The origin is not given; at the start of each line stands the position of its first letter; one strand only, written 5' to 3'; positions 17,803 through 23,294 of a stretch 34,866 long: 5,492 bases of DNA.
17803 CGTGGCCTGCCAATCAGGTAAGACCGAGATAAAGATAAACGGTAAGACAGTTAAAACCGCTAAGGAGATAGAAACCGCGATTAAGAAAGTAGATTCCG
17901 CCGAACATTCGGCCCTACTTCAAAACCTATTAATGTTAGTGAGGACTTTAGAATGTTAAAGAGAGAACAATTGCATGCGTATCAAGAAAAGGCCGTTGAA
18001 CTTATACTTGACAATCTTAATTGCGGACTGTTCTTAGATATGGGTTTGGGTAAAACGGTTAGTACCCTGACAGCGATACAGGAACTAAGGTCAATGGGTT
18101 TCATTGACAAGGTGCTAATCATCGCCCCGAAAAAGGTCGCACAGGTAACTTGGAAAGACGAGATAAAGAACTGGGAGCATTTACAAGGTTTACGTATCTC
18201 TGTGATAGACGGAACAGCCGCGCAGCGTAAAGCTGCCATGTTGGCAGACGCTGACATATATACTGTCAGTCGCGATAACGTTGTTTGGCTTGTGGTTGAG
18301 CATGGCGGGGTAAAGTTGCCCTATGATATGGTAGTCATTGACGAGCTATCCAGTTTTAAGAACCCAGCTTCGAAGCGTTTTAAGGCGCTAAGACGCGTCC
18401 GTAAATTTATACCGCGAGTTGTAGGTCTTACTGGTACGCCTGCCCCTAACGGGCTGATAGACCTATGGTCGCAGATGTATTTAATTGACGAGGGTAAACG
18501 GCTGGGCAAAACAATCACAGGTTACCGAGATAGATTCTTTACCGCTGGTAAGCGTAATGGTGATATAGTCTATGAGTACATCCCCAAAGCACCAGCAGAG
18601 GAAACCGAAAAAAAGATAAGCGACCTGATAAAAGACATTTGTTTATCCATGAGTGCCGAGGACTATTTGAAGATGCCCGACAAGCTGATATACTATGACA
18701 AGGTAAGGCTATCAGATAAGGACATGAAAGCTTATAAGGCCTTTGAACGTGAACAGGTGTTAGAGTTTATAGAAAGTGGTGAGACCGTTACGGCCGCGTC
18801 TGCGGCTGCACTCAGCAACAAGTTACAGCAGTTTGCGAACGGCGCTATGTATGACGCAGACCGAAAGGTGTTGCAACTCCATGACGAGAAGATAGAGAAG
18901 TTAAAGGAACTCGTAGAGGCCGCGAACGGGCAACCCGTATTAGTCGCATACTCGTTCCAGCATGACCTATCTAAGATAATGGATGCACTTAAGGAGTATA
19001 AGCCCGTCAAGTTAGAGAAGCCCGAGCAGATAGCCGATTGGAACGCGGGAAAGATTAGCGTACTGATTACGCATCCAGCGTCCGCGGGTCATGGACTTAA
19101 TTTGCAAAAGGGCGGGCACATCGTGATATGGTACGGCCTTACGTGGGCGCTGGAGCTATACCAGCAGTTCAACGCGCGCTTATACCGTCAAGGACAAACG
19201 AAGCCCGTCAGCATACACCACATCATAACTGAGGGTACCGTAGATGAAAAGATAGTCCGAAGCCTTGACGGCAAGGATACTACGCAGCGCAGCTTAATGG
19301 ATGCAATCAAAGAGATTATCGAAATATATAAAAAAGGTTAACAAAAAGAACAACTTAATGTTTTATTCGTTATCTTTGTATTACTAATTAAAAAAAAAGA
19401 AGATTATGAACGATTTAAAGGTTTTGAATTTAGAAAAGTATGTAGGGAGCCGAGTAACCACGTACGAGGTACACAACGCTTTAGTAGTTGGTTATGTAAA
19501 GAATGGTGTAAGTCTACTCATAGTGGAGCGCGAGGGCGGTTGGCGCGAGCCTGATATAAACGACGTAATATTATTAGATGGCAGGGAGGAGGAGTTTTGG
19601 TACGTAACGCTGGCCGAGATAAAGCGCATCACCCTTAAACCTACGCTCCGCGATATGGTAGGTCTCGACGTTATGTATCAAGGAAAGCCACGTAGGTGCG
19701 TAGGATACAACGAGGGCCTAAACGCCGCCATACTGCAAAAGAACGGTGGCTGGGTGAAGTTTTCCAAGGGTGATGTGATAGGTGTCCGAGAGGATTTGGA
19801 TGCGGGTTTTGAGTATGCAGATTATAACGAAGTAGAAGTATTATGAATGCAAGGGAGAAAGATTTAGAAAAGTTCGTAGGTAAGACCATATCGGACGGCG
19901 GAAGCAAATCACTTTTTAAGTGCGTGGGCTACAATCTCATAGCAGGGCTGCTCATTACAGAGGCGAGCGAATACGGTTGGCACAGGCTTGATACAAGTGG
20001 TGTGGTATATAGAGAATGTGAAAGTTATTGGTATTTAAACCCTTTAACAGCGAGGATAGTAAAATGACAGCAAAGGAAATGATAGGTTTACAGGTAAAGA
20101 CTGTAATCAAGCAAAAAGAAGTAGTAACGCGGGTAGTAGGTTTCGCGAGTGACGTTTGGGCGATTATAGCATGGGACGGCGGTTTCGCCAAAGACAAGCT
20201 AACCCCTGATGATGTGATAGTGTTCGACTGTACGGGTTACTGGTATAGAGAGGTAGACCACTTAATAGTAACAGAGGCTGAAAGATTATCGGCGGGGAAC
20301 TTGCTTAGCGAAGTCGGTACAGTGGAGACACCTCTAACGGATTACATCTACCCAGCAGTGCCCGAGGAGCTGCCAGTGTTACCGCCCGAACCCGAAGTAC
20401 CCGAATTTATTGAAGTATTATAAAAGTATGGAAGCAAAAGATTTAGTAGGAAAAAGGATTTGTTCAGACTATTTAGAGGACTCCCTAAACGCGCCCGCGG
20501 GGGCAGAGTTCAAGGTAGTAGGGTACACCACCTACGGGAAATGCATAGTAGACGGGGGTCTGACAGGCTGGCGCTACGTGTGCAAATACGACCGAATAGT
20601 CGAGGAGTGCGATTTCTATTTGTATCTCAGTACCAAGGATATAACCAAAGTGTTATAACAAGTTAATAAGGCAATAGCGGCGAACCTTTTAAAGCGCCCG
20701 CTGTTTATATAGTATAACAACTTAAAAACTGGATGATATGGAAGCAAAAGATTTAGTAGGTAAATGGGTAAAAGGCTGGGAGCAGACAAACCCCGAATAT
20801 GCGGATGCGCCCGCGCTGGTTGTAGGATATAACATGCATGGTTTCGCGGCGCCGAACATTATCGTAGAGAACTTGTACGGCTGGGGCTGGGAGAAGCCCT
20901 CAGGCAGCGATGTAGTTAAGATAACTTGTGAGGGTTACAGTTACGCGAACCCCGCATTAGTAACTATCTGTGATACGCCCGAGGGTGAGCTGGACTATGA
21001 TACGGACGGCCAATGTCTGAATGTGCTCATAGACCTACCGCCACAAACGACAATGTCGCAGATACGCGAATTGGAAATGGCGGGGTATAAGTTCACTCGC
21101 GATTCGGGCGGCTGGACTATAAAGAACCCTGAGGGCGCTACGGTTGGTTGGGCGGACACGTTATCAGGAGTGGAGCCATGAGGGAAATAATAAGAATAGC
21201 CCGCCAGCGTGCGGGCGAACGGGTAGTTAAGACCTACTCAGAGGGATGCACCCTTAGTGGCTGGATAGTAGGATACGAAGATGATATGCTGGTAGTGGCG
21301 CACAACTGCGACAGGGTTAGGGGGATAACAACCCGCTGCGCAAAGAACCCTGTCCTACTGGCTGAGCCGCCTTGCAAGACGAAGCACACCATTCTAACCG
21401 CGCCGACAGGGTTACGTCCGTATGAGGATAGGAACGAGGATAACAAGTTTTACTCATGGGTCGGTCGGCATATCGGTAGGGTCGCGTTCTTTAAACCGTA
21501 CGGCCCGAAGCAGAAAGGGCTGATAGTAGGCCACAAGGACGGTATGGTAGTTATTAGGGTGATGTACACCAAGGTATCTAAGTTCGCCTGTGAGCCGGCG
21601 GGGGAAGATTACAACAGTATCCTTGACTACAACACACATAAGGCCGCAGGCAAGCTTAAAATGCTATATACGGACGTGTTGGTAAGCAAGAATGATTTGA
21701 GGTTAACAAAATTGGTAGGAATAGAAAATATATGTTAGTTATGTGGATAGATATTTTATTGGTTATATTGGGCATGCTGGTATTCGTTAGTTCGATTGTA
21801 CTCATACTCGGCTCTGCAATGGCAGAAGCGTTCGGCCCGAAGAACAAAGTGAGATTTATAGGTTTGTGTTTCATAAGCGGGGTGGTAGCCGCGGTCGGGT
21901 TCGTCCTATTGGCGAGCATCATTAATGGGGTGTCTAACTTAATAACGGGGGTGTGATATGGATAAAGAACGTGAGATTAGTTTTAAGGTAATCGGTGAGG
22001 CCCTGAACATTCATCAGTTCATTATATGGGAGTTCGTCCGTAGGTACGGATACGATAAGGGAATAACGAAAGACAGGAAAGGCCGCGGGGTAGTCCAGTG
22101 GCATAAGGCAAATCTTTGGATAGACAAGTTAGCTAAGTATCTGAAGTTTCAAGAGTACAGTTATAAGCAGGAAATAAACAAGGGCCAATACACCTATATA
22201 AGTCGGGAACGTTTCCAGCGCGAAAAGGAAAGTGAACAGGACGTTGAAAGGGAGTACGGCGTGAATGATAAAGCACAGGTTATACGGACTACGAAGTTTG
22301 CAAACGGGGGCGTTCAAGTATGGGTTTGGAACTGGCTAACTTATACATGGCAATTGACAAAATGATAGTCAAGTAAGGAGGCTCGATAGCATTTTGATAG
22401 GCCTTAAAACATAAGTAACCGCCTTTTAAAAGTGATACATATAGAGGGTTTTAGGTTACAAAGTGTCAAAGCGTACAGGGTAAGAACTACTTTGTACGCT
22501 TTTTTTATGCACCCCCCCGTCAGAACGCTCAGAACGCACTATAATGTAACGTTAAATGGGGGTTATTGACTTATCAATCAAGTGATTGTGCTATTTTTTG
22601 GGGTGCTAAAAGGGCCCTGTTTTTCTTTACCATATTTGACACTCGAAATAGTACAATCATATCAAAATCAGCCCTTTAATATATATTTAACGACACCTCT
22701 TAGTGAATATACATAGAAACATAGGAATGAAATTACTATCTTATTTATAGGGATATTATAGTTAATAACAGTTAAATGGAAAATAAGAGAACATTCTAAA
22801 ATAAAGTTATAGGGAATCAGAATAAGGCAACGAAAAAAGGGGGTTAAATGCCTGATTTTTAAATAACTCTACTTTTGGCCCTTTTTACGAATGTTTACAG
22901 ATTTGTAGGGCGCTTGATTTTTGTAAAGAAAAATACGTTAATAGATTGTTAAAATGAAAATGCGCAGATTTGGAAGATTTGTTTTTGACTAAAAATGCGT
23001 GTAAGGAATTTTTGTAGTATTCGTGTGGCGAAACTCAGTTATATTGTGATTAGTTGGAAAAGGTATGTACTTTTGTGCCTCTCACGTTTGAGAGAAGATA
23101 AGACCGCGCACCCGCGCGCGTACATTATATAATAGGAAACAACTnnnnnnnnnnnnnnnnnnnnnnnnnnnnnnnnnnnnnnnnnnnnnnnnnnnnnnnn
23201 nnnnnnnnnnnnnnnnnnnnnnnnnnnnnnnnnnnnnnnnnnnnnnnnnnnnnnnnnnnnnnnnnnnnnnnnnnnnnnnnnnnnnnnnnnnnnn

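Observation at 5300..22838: The two large noncoding islands are imperfect inverted copies that bracket the entire early/replication module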

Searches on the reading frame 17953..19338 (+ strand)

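Call 15: search_protein_families(library=phrogs, proteins=[window:17953-19338:+])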
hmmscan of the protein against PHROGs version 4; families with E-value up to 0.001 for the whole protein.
window:17953-19338:+ (462 aa): 9 families
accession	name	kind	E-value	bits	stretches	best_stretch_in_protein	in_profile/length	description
phrog_62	-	DNA, RNA and nucleotide metabolism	9.7e-164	548.1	1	4-457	694-1141/1881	DNA helicase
phrog_11354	-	unknown function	7.9e-49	165.2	1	355-456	11-112/116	-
phrog_29996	-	unknown function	2.9e-19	69.6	2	6-180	723-892/1189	-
phrog_16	-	DNA, RNA and nucleotide metabolism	6.7e-17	62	1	6-432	272-605/986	DNA helicase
phrog_11801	-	other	5.7e-15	54.6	1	361-451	1404-1495/2269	DNA methyltransferase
phrog_1685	-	unknown function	4.3e-10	38.5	1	334-444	1433-1544/2278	-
phrog_23807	-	unknown function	3e-08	32.9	1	277-440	477-657/1053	-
phrog_24008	-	DNA, RNA and nucleotide metabolism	1.4e-07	30.8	1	5-178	479-648/1006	helicase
phrog_26785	-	unknown function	0.00036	19.6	0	8-200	251-444/1087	-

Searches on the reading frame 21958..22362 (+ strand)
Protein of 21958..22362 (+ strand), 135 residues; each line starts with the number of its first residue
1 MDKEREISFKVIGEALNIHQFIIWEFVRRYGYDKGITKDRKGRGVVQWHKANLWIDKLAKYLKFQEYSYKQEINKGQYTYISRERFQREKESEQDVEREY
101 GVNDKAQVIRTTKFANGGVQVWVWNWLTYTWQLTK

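Call 15: search_protein_families(library=phrogs, proteins=[window:21958-22362:+])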
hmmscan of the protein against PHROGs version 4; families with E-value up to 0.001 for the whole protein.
window:21958-22362:+ (135 aa): 0 families

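Call 36: search_protein_families(library=pfam, max_evalue=0.01, proteins=[window:21958-22362:+])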
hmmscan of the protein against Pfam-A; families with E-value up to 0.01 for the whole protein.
window:21958-22362:+ (135 aa): 1 family
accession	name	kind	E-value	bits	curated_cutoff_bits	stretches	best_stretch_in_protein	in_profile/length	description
PF18013.6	Phage_lysozyme2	-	0.0096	16.5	28.2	0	38-109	43-112/140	Phage tail lysozyme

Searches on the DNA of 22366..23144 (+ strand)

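Call 7: search_dna_similar(query=window:22366-23144:+, collection=phages, mode=distant, max_rows=30)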
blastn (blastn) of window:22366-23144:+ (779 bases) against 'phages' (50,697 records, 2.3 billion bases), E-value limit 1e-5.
Records with a match: 1; places in all: 1; records where one place covers at least 80% of the query: 0.
Best place of each record, by identity: 60-80% 1.
By first word of the organism name: Bacteroides 1.
By host as written in the record: Bacteroides salyersiae BSC162 1.
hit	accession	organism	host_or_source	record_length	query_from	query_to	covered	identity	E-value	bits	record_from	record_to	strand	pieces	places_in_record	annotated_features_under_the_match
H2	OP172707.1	Bacteroides phage BS162P3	Bacteroides salyersiae BSC162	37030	68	767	65%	70.0%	7e-27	202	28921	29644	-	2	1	none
